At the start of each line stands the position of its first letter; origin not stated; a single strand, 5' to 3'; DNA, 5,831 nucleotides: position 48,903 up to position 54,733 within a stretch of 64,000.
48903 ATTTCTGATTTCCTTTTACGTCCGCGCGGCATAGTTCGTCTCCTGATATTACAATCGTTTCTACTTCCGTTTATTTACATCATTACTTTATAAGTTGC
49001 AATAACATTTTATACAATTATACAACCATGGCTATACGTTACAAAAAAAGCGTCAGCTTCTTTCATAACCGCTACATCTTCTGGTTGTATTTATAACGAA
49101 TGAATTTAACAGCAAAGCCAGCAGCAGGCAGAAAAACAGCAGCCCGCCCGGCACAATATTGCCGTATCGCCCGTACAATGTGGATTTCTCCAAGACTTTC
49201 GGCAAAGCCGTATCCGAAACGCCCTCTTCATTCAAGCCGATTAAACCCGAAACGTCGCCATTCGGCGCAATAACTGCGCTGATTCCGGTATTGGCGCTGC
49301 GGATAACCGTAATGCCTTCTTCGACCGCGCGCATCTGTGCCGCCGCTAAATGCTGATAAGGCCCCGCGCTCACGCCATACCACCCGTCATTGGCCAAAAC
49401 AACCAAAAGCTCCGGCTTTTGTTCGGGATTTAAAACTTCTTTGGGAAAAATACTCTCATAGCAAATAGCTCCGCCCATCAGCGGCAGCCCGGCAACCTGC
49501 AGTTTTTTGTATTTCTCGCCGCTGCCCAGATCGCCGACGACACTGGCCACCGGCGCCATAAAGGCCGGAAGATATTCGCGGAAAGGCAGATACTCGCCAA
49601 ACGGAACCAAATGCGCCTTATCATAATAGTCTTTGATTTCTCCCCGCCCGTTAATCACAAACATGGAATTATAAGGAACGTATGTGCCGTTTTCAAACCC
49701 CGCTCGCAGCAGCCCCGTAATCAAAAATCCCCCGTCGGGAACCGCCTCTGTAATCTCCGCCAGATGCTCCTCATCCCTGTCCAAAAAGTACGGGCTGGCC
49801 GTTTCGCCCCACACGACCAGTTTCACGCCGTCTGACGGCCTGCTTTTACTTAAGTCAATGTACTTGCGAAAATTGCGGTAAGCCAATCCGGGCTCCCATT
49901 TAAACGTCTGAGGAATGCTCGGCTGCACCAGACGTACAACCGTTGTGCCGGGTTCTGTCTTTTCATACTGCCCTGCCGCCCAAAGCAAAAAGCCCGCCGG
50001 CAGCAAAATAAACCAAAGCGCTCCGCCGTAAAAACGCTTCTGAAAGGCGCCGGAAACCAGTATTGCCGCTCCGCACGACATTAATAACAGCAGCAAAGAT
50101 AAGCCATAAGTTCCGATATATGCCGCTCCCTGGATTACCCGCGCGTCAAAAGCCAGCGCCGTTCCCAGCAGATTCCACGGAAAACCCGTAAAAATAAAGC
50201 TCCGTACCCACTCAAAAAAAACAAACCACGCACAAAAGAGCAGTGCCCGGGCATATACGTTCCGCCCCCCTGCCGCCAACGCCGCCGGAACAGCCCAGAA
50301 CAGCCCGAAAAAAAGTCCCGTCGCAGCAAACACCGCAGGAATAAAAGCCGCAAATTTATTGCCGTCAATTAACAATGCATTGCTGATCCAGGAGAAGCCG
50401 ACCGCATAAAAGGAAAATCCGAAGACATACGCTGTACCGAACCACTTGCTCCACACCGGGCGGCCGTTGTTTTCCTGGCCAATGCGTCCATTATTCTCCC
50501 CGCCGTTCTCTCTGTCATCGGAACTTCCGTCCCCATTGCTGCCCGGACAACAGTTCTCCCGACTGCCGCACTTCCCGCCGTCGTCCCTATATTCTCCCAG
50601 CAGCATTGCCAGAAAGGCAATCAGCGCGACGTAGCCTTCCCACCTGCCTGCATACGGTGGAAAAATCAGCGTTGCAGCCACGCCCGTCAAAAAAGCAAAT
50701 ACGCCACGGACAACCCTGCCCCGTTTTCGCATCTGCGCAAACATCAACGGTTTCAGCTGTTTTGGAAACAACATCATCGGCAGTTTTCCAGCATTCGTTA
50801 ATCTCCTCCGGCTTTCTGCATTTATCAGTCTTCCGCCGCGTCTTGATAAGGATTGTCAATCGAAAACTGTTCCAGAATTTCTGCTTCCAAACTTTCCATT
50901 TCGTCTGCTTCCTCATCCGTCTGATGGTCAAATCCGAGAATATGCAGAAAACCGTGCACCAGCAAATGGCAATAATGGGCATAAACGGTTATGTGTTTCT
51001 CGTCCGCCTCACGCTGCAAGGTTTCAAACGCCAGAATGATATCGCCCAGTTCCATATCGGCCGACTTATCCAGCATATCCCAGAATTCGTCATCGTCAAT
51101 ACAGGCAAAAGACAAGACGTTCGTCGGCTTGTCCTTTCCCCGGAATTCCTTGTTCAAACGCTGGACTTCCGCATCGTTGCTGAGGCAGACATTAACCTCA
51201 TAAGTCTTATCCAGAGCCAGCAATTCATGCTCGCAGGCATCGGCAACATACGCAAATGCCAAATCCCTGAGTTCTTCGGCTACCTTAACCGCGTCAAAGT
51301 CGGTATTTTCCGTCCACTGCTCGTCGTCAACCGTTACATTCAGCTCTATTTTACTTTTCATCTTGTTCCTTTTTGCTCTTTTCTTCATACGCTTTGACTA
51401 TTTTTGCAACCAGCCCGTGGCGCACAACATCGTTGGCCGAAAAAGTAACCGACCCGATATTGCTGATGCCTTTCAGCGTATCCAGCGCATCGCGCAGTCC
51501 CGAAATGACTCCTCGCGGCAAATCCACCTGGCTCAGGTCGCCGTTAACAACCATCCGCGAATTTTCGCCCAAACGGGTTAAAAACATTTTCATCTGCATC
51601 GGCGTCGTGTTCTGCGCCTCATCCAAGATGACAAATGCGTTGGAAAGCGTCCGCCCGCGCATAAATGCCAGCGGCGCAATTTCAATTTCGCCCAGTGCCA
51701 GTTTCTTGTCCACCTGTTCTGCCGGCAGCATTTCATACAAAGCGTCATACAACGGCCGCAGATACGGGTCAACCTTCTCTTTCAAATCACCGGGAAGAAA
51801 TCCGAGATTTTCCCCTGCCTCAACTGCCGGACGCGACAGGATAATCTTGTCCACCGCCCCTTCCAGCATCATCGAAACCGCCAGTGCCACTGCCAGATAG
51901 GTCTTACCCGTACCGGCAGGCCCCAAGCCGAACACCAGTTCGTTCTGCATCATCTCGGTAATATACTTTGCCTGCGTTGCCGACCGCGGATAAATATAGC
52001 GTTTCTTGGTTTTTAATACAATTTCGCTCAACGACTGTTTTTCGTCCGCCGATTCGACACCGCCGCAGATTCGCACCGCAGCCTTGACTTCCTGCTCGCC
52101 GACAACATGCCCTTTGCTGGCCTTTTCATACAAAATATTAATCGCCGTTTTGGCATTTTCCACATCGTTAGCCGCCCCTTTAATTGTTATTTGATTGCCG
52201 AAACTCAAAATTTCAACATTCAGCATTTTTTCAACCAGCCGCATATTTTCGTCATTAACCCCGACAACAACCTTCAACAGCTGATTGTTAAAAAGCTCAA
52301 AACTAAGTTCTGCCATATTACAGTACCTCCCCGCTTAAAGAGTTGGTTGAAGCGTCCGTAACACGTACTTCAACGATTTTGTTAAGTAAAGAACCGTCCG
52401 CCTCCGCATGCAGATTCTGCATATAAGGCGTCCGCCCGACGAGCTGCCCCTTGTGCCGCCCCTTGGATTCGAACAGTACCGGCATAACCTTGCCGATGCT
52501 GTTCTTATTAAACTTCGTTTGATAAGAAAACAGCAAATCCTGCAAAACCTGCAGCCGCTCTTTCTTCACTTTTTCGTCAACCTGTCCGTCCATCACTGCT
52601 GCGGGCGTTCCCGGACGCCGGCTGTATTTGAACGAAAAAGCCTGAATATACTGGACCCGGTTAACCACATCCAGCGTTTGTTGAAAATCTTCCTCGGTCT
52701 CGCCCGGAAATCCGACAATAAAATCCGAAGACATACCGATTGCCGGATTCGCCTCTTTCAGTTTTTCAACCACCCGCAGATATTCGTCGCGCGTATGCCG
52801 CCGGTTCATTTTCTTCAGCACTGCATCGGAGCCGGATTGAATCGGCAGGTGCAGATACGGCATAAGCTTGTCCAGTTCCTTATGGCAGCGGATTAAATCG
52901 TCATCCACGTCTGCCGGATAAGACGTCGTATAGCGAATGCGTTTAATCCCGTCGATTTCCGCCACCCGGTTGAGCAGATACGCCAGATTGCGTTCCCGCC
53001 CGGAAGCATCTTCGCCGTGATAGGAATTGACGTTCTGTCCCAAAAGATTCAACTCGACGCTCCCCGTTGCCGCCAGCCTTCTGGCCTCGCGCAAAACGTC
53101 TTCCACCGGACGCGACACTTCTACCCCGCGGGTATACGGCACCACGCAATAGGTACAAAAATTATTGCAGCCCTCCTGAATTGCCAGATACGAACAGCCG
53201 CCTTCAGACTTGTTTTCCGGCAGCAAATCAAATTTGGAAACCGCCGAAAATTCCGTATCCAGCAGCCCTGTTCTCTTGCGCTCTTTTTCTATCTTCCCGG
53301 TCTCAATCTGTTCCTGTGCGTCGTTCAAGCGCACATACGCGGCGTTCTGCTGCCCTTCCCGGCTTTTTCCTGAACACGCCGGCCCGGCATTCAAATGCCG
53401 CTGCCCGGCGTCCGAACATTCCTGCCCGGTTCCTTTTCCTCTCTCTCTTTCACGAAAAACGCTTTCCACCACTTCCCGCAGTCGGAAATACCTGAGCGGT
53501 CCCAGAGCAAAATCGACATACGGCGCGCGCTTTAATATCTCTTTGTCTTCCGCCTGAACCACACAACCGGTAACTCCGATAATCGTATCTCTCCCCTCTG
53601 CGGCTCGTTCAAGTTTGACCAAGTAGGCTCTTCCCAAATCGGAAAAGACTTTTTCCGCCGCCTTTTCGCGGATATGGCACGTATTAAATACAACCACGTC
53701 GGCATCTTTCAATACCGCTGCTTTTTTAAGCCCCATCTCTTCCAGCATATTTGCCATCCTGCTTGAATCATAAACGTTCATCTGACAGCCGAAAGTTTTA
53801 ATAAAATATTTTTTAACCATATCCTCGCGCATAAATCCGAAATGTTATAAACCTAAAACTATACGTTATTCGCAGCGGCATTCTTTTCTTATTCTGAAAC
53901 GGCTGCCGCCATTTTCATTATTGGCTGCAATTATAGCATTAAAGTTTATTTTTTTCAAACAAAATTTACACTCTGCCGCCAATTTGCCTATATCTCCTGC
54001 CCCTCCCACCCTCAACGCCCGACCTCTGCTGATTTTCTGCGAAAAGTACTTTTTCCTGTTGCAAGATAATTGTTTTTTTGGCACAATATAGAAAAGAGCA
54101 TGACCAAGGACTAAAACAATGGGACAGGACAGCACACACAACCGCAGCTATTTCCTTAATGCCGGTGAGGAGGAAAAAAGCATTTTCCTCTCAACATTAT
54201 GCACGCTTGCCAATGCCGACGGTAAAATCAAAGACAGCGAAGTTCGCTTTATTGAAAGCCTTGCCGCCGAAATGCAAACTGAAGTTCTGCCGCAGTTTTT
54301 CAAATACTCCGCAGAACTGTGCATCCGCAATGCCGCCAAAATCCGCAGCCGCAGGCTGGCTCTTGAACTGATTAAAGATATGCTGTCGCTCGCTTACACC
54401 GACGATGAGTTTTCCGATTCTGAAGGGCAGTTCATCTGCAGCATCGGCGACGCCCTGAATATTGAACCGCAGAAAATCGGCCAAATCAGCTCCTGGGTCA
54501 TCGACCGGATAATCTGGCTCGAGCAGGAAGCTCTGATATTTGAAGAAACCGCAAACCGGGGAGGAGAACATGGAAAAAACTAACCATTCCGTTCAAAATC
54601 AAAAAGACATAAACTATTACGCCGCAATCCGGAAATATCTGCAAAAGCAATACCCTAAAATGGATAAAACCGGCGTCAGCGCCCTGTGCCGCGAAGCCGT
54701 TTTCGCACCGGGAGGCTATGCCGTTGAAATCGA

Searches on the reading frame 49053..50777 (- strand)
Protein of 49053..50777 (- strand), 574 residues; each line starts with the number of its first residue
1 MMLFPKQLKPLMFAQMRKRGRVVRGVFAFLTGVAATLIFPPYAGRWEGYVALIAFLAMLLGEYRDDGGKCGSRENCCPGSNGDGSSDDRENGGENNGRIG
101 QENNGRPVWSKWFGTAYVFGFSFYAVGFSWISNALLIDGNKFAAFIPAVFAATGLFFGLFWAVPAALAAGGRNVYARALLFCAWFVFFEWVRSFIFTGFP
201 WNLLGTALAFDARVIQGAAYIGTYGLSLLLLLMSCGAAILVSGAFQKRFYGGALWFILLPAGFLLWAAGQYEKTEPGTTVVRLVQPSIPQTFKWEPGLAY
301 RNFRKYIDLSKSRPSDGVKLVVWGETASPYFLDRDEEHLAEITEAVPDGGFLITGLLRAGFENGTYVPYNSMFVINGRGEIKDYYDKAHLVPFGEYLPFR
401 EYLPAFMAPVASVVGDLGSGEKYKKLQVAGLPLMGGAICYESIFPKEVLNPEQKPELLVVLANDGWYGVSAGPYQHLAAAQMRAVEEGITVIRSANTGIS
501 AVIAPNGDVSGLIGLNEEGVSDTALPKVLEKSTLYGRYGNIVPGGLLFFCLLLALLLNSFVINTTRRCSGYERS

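Call 11: search_protein_families(library=pfam, proteins=[window:49053-50777:-], max_evalue=0.01)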
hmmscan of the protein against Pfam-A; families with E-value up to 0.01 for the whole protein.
window:49053-50777:- (574 aa): 2 families
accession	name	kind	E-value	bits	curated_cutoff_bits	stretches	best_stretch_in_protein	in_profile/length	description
PF00795.27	CN_hydrolase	-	1.1e-27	97.5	23.2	1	283-526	4-247/256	Carbon-nitrogen hydrolase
PF20154.4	LNT_N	-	1.3e-20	74.6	27.1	1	109-235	35-158/159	Apolipoprotein N-acyltransferase N-terminal domain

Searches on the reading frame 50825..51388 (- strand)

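Call 11: search_protein_families(library=pfam, proteins=[window:50825-51388:-], max_evalue=0.01)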
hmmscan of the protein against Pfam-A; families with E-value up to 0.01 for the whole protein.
window:50825-51388:- (187 aa): 2 families
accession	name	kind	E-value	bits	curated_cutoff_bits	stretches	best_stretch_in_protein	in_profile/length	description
PF02130.23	YbeY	-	2.6e-35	121.5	25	1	51-174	18-128/129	Endoribonuclease YbeY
PF00413.30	Peptidase_M10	-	0.0041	17.4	24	0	90-161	83-130/159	Matrixin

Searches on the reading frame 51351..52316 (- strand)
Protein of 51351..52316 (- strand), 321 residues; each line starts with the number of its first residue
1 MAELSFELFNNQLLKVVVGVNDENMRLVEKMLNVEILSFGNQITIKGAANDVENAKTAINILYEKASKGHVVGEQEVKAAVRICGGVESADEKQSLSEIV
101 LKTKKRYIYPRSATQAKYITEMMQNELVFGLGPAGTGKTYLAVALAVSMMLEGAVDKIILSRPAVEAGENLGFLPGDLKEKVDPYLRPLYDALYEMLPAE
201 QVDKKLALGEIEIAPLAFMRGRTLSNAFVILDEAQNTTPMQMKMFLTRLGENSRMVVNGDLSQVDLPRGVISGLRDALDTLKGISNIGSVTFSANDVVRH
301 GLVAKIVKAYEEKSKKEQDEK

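Call 11: search_protein_families(library=pfam, proteins=[window:51351-52316:-], max_evalue=0.01)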
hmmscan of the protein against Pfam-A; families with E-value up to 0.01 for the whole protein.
window:51351-52316:- (321 aa): 7 families
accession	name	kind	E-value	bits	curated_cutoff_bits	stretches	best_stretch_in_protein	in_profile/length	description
PF02562.22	PhoH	-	1.1e-92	309.6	27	1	108-311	2-205/205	PhoH-like protein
PF13245.12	AAA_19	-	5e-06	27.2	25.1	1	116-264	2-129/134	AAA domain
PF13604.12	AAA_30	-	6.5e-06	26.4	27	1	113-264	4-128/191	AAA domain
PF01695.23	IstB_IS21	-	0.0004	20.4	24.1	1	125-153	92-120/238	IstB-like ATP binding protein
PF00270.35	DEAD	-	0.00056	20.1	26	0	114-150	3-39/167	DEAD/DEAH box helicase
PF00580.27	UvrD-helicase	-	0.0013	18.9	23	0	228-263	215-250/271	UvrD/REP helicase N-terminal domain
PF13481.12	AAA_25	-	0.0081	16.2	27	0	115-153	22-60/195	AAA domain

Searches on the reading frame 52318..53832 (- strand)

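Call 11: search_protein_families(library=pfam, proteins=[window:52318-53832:-], max_evalue=0.01)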
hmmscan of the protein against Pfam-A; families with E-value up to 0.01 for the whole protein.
window:52318-53832:- (504 aa): 3 families
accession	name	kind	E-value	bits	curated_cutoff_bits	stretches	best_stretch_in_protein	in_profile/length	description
PF04055.27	Radical_SAM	-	1.8e-30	106.7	29.5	1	218-388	3-164/166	Radical SAM superfamily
PF00919.26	UPF0004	-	2.4e-28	98.4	27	1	8-111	1-98/98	Uncharacterized protein family UPF0004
PF01938.26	TRAM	-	3.8e-09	36.7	21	1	446-504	4-61/61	TRAM domain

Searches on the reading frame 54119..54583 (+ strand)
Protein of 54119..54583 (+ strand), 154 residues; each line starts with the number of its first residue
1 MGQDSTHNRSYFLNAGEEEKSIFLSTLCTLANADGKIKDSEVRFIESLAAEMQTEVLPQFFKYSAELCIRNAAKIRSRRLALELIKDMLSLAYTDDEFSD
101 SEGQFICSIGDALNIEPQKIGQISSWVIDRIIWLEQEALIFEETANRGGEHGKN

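Call 11: search_protein_families(library=pfam, proteins=[window:54119-54583:+], max_evalue=0.01)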
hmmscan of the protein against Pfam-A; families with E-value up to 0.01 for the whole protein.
window:54119-54583:+ (154 aa): 2 families
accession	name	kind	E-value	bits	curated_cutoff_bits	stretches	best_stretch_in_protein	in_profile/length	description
PF05099.18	TerB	-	5.2e-10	40.1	24.4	1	74-123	64-116/118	Tellurite resistance protein TerB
PF04391.17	DUF533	-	0.00096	19.2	29.6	1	15-55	65-106/178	Protein of unknown function (DUF533)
